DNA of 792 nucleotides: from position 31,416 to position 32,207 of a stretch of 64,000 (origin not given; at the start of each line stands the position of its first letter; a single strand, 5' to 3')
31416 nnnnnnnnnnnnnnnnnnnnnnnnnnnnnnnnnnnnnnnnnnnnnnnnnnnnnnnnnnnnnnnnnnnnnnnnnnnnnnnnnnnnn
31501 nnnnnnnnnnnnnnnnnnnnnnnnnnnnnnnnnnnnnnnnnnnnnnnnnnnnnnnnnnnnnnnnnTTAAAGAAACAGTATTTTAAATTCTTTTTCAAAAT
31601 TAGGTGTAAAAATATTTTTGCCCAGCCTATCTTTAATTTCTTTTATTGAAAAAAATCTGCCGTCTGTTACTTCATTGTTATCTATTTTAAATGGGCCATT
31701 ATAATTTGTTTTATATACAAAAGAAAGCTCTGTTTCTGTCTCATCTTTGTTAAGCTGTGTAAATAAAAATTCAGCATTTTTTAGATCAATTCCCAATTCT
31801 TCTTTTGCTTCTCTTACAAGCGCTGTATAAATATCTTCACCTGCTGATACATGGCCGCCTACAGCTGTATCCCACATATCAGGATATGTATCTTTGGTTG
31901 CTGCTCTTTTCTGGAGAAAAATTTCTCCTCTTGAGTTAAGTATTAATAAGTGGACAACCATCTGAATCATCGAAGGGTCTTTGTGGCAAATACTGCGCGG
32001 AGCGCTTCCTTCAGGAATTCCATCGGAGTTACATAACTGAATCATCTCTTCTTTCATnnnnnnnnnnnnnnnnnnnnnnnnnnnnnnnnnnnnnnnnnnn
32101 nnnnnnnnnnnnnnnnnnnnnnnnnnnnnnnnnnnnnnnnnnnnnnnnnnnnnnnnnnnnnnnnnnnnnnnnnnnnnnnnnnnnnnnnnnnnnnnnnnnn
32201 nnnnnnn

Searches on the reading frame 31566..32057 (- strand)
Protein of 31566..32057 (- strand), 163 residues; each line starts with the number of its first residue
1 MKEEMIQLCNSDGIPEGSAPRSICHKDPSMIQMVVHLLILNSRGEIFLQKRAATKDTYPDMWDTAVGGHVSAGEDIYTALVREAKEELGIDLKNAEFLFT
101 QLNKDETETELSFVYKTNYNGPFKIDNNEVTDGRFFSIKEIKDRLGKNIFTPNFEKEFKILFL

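Call 52: search_protein_families(library=ncbifam, proteins=[window:31566-32057:-], max_evalue=0.00001)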
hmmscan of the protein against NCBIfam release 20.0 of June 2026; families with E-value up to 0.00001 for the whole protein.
window:31566-32057:- (163 aa): 12 families
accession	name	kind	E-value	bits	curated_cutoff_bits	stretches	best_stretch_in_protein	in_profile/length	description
NF002995.0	PRK03759.1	equivalog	1.2e-22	80.5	127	1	2-148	5-157/185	isopentenyl-diphosphate Delta-isomerase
NF011922.0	PRK15393.1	equivalog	5.6e-16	58.7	152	1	35-153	41-157/182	NUDIX hydrolase YfcD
NF006530.0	PRK08999.1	equivalog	1.6e-11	43.8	245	1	33-121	7-94/315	Nudix family hydrolase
TIGR02150.1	IPP_isom_1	equivalog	1.4e-10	41.3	105.8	1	8-153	3-154/159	isopentenyl-diphosphate delta-isomerase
TIGR00586.1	mutt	equivalog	1.4e-09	38.1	97.9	1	32-140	6-110/129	8-oxo-dGTP diphosphatase MutT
NF007834.0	PRK10546.1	equivalog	6.7e-09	35.7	156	1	37-101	8-70/135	pyrimidine (deoxy)nucleoside triphosphate diphosphatase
NF041653.1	Nud_hyd_Meth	equivalog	1.6e-07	31.3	300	1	31-94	26-88/170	Nudix hydrolase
NF008044.0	PRK10776.1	equivalog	3.1e-07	30.3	148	1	38-111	10-82/130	8-oxo-dGTP diphosphatase MutT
NF001938.0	PRK00714.1-5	equivalog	8.5e-07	28.5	116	1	33-92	14-76/172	RNA pyrophosphohydrolase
NF041652.1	Nud_hyd_Dein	equivalog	9e-07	29.2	200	1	37-142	18-128/152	Nudix hydrolase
NF012016.0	PRK15472.1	equivalog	9.3e-07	28.6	95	1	34-96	5-66/141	nucleoside triphosphatase NudI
NF001299.0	PRK00241.1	equivalog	1.2e-06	28.2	158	1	53-140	151-237/263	NAD(+) diphosphatase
